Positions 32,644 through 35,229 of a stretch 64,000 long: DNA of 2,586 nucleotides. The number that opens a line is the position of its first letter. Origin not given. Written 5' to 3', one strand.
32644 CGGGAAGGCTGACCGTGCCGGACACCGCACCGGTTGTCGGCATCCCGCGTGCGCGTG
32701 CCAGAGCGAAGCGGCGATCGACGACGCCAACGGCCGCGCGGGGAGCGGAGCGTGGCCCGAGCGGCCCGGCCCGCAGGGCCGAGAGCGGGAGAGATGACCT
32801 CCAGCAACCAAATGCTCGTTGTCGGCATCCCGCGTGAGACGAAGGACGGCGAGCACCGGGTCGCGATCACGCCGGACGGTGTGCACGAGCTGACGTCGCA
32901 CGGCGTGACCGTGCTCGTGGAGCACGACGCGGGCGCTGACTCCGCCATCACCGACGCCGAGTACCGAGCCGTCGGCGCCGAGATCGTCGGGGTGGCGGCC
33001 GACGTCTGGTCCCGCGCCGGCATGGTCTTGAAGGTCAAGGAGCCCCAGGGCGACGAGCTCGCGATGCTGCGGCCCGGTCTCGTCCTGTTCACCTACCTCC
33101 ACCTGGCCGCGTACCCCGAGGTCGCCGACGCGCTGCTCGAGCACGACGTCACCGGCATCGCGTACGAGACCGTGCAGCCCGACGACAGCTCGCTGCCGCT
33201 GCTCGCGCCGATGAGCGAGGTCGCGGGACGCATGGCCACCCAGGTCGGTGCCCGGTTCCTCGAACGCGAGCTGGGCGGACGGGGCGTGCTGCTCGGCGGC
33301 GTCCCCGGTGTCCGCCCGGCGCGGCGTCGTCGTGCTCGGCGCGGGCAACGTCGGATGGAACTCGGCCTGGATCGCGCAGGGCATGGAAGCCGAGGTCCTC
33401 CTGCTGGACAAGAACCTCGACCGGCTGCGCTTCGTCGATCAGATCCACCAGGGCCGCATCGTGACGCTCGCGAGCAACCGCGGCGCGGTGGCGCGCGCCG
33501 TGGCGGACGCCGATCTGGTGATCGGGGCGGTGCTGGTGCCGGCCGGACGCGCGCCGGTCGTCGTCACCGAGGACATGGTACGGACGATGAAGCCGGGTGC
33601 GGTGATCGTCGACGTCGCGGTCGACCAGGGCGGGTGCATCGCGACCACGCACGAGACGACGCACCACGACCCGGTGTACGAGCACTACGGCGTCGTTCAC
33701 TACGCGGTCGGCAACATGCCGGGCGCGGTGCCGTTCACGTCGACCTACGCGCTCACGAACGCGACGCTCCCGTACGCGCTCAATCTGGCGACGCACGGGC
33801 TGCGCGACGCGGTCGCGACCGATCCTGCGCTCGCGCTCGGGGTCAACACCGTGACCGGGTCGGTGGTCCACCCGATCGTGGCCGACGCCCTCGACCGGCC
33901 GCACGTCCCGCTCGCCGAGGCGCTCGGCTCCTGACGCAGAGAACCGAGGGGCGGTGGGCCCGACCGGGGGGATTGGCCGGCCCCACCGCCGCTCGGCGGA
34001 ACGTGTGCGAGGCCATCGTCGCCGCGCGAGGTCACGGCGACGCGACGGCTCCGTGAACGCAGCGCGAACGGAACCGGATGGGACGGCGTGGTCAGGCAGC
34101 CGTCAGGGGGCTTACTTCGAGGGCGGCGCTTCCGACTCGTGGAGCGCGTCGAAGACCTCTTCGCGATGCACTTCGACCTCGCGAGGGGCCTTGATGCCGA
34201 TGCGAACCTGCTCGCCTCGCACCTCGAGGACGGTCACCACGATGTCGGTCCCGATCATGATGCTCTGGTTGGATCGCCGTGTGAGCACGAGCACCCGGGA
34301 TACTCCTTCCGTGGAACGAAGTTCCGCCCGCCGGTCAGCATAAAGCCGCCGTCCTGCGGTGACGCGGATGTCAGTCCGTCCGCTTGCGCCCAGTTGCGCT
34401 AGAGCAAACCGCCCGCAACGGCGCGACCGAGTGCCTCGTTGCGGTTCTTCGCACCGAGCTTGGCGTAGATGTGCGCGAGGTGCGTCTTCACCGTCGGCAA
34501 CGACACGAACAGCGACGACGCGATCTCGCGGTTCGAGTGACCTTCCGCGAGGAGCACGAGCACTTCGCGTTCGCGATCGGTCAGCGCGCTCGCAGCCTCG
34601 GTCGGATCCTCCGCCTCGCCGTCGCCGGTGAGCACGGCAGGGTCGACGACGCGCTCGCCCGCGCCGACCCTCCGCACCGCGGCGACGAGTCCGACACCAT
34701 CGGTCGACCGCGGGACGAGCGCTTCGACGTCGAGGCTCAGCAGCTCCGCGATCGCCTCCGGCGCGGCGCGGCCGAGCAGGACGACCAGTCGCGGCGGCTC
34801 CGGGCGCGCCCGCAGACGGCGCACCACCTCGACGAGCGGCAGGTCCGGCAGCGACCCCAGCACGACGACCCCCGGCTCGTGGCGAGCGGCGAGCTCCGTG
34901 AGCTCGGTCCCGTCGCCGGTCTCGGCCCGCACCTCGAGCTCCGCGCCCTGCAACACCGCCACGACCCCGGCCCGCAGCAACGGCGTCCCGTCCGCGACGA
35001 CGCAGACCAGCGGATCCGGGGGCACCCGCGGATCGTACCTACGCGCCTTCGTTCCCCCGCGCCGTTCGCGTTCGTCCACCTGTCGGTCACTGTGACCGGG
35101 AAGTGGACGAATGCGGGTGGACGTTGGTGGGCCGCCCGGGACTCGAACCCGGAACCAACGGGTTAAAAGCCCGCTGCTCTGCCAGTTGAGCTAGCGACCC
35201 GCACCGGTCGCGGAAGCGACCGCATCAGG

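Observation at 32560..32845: Tandem 142-nt duplication of repeat element plus the ald translation start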

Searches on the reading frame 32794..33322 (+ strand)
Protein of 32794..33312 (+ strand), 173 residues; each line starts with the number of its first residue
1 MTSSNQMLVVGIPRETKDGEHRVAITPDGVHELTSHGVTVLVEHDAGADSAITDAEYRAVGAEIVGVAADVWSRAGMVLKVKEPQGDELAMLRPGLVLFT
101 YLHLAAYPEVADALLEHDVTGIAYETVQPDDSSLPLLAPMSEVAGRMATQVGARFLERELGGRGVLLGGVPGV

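Call 32: find_homologous_proteins(query=window:32794-33312:+, max_evalue=1e-30)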
Query seq(173 aa) (173 aa): 5454 proteins with E <= 1e-30 among 8000 candidates; the best 120 are listed.
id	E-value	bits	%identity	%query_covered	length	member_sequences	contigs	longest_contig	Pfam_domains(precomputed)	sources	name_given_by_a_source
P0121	2.4e-86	306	87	96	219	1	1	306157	PF05222.22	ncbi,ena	-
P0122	8.0e-80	285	85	91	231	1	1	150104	PF05222.22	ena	-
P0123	1.3e-78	281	81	96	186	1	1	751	PF05222.22,PF01262.28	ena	-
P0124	5.0e-77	275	82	91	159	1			PF05222.22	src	-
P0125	5.0e-75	269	79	96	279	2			PF05222.22,PF01262.28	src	-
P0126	3.3e-74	266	76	100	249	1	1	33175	PF05222.22,PF01262.28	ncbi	ncbi:MAG: alanine dehydrogenase, partial [Actinomycetes bacterium]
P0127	7.1e-74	265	79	96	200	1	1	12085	PF05222.22,PF01262.28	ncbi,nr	ncbi:MAG: alanine dehydrogenase, partial [Acidimicrobiia bacterium]|nr:alanine dehydrogenase [Acidim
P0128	8.2e-73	262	73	96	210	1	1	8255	PF05222.22,PF01262.28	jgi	jgi:alanine dehydrogenase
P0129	1.7e-72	261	77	96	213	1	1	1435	PF05222.22,PF01262.28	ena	-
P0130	6.0e-72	259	74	99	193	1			PF05222.22,PF01262.28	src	-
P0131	1.1e-70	255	76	96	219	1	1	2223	PF05222.22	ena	-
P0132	2.0e-70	254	79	90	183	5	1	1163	PF05222.22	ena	-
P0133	7.4e-70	252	74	98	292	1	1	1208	PF05222.22,PF02826.26,PF01262.28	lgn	-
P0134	2.4e-69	250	71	100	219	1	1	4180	PF05222.22,PF01262.28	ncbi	ncbi:MAG TPA: alanine dehydrogenase, partial [Acidimicrobiia bacterium]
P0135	9.6e-69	248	70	99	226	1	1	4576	PF05222.22,PF01262.28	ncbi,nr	ncbi:MAG: alanine dehydrogenase, partial [Acidimicrobiia bacterium]|nr:alanine dehydrogenase [Acidim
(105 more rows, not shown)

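Call 56: search_protein_families(library=pfam, proteins=[window:32794-33322:+], max_evalue=0.00001)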
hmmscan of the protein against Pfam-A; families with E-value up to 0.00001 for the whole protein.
window:32794-33322:+ (176 aa): 1 family
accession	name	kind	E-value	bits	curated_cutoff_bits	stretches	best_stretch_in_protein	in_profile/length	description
PF05222.21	AlaDh_PNT_N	-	2.5e-48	164.2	30.4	1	11-144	1-136/136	Alanine dehydrogenase/PNT, N-terminal domain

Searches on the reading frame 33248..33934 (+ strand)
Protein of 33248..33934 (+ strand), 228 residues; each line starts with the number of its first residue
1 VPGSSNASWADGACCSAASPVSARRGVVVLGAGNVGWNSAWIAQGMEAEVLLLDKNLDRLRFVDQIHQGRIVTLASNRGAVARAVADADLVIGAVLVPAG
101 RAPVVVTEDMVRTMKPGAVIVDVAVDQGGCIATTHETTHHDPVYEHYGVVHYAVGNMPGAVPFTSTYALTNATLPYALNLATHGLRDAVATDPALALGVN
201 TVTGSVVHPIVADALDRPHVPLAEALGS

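Call 56: search_protein_families(library=pfam, proteins=[window:33248-33934:+], max_evalue=0.00001)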
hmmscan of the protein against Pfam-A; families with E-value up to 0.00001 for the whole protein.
window:33248-33934:+ (228 aa): 1 family
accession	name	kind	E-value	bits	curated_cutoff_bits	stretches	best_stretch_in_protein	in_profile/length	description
PF01262.27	AlaDh_PNT_C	-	2.5e-67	226.9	23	1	23-208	27-213/214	Alanine dehydrogenase/PNT, C-terminal domain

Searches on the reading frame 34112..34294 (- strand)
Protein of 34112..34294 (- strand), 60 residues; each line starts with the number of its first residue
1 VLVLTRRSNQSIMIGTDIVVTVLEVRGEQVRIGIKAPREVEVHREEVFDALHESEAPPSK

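Call 23: find_encoding_contigs(protein=window:34115-34294:-, flank=4000, max_places=10)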
Protein seq(60 aa) (60 aa): 9 contigs read that carry it; 9 places shown.
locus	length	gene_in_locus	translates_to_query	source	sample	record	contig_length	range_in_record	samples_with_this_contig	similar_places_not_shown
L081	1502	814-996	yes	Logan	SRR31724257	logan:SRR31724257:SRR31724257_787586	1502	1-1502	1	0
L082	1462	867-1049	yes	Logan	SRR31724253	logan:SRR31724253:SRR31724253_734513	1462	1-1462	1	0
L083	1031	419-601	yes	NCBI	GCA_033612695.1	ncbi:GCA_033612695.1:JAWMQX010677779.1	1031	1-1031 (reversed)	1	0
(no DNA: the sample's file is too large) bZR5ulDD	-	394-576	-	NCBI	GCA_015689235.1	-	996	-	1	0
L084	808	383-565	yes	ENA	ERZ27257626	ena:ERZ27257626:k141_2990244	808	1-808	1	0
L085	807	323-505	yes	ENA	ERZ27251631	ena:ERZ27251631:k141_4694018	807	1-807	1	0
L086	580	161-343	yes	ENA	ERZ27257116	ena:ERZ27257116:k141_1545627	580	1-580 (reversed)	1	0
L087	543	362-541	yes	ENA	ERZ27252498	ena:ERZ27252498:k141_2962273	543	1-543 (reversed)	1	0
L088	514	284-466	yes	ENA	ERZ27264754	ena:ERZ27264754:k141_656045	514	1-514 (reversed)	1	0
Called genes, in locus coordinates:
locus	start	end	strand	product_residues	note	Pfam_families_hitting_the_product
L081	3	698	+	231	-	?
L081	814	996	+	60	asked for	PF02599:CsrA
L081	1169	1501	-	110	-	?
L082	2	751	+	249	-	?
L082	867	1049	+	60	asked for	PF02599:CsrA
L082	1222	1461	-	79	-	?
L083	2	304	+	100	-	?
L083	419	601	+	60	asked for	PF02599:CsrA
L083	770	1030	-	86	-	?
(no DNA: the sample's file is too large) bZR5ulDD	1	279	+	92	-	?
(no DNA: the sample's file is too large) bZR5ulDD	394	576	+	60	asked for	PF02599:CsrA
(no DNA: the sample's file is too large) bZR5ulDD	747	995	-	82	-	?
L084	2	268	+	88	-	?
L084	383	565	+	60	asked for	PF02599:CsrA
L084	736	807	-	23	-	?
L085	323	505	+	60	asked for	PF02599:CsrA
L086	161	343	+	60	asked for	PF02599:CsrA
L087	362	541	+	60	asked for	PF02599:CsrA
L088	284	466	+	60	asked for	PF02599:CsrA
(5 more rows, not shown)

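Call 76: search_protein_families(library=pfam, proteins=[window:34112-34294:-], max_evalue=0.00001)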
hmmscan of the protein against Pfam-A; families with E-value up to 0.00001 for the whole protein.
window:34112-34294:- (60 aa): 1 family
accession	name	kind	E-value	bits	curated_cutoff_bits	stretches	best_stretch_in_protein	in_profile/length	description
PF02599.21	CsrA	-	1.4e-25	89.5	27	1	1-51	1-51/53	Global regulator protein family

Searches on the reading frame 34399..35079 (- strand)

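Call 76: search_protein_families(library=pfam, proteins=[window:34399-35079:-], max_evalue=0.00001)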
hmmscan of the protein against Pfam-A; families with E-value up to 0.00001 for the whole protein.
window:34399-35079:- (226 aa): 2 families
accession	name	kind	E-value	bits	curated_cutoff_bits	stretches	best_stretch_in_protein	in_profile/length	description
PF00196.25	GerE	-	7.3e-19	67.6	23.5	1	165-216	2-53/57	Bacterial regulatory proteins, luxR family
PF08281.18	Sigma70_r4_2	-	5.2e-08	32.9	25.7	1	162-208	7-54/54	Sigma-70, region 4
